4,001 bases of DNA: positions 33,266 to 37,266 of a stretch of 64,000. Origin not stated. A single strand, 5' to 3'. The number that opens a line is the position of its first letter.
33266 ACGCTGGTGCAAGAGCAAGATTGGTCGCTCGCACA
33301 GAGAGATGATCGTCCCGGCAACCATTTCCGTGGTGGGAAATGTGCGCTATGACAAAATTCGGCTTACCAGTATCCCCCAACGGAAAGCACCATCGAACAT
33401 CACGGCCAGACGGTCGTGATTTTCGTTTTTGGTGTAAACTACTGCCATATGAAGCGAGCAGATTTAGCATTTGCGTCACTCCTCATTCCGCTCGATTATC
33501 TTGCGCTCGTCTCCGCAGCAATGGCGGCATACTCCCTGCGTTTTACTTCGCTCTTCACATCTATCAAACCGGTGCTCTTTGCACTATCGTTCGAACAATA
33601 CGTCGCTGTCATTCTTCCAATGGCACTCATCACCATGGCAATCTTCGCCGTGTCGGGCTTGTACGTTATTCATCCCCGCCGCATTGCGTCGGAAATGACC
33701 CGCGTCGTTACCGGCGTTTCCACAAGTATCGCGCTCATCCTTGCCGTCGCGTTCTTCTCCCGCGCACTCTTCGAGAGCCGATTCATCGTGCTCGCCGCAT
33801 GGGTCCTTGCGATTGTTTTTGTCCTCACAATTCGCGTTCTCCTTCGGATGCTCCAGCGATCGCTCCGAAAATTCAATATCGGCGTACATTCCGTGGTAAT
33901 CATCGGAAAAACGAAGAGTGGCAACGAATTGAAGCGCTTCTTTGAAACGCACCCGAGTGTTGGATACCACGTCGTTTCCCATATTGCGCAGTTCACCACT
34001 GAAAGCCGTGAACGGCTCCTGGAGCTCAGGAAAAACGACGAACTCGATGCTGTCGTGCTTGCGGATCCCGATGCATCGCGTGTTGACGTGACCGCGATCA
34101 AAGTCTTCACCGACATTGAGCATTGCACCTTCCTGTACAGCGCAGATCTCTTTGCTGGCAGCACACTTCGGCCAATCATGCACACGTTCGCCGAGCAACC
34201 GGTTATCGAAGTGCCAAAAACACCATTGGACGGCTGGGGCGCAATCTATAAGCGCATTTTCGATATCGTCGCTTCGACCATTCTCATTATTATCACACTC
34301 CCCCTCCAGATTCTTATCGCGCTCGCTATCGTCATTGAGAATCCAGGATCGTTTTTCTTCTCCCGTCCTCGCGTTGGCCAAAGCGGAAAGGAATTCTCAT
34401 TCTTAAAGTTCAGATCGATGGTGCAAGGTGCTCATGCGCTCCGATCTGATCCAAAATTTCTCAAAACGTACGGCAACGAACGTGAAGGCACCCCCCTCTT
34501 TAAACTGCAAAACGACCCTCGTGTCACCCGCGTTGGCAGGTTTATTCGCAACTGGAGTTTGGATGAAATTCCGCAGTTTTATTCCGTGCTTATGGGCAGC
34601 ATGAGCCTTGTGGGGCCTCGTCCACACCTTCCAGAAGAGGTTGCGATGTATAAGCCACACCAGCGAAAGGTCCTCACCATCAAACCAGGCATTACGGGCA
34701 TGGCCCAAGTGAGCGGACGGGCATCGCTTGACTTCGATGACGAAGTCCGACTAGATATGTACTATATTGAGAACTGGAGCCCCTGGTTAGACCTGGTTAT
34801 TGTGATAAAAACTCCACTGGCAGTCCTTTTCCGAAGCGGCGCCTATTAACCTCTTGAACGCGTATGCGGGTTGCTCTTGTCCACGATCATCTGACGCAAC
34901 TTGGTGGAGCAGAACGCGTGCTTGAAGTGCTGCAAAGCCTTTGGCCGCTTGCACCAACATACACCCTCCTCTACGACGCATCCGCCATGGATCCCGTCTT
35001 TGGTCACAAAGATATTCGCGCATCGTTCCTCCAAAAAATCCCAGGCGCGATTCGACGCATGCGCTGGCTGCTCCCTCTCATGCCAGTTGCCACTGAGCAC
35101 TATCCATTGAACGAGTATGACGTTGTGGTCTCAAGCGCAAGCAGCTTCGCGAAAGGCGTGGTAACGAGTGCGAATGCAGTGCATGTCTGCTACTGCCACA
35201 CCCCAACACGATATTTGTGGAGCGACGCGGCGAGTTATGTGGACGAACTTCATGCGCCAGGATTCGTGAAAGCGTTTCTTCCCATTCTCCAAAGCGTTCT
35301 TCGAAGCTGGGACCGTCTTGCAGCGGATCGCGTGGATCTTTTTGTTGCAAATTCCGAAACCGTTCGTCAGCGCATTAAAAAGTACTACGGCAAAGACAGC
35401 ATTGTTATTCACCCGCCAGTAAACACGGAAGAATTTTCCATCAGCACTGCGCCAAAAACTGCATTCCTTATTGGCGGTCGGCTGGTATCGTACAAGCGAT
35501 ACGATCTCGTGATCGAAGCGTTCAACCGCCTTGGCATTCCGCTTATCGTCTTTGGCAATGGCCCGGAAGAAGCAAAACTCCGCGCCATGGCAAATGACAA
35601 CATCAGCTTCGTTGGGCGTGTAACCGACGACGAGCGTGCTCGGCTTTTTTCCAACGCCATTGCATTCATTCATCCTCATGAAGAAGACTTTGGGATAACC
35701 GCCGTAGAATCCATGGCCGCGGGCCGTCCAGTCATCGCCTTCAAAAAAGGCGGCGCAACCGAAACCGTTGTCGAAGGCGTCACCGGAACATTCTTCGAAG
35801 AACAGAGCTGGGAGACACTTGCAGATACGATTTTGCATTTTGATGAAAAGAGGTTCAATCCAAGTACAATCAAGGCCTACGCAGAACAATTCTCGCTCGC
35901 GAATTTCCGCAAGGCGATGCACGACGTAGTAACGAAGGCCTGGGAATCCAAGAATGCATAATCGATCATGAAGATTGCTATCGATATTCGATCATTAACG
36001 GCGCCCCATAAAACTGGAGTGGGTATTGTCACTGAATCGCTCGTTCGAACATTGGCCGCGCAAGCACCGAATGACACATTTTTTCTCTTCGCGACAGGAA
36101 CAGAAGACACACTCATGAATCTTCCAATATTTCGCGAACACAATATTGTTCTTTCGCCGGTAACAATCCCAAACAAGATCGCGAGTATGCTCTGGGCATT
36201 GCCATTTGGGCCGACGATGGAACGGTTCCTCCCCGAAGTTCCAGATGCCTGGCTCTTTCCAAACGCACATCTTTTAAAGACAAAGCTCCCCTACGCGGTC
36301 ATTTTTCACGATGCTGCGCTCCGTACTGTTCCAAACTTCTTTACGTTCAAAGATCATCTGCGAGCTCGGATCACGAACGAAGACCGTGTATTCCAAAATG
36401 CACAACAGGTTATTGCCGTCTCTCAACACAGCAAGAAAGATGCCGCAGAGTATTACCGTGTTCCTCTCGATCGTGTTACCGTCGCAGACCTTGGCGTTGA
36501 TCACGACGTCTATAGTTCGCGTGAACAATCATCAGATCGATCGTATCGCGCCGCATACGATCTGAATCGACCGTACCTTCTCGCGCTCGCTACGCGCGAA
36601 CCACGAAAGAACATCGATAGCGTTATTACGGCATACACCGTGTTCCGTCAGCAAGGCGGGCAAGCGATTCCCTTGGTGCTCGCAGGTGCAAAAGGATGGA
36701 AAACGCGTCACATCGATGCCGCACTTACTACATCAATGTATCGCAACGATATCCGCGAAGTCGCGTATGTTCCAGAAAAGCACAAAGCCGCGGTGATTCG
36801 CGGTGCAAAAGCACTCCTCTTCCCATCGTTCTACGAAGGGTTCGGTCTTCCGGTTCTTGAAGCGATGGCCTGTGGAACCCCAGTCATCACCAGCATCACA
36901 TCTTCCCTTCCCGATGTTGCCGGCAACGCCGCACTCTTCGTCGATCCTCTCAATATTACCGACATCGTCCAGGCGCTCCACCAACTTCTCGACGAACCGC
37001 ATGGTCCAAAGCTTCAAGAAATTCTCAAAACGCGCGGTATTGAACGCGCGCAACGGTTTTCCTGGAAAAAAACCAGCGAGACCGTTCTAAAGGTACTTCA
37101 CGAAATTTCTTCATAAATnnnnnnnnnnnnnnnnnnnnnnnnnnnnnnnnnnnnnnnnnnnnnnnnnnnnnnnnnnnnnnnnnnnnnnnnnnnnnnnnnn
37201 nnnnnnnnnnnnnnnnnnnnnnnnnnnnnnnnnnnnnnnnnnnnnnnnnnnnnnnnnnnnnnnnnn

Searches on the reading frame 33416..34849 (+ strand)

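Call 17: search_protein_families(library=pfam, proteins=[window:33416-34849:+], max_evalue=0.001)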
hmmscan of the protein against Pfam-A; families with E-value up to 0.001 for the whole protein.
window:33416-34849:+ (477 aa): 2 families
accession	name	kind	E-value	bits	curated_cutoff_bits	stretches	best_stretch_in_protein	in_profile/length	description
PF02397.22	Bac_transf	-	1.7e-63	213.8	27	1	279-471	1-178/179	Bacterial sugar transferase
PF13727.12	CoA_binding_3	-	1.4e-08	35.3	25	1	81-197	4-117/175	CoA-binding domain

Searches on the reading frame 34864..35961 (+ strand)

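Call 39: search_protein_families(library=pfam, proteins=[window:34864-35961:+], max_evalue=0.001)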
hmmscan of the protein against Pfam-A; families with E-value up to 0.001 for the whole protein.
window:34864-35961:+ (365 aa): 3 families
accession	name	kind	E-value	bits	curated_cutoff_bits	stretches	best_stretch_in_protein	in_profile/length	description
PF00534.26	Glycos_transf_1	-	5.8e-28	98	26.4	1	198-333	15-162/172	Glycosyl transferases group 1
PF13692.12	Glyco_trans_1_4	-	5.9e-22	78.9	27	1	202-325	5-138/142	Glycosyl transferases group 1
PF13439.12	Glyco_transf_4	-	8.6e-12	45.8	28.5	1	61-190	49-170/170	Glycosyltransferase Family 4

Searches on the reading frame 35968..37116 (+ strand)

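Call 39: search_protein_families(library=pfam, proteins=[window:35968-37116:+], max_evalue=0.001)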
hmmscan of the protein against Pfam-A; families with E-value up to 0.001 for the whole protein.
window:35968-37116:+ (382 aa): 6 families
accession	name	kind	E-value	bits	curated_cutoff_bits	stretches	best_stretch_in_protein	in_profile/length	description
PF00534.26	Glycos_transf_1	-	1.6e-25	90.1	26.4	1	199-358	13-170/172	Glycosyl transferases group 1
PF13692.12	Glyco_trans_1_4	-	4.2e-19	69.6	27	1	203-342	3-141/142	Glycosyl transferases group 1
PF20706.3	GT4-conflict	-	2.3e-13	50.3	26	1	133-312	135-314/385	Family 4 Glycosyltransferase in conflict systems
PF13439.12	Glyco_transf_4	-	2.8e-09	37.6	28.5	1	17-180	3-169/170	Glycosyltransferase Family 4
PF13524.12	Glyco_trans_1_2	-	7.3e-07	29.7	25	1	234-364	15-133/144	Glycosyl transferase-like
PF13579.12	Glyco_trans_4_4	-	3e-05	24.9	29.7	1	102-173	89-155/158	Glycosyl transferase 4-like domain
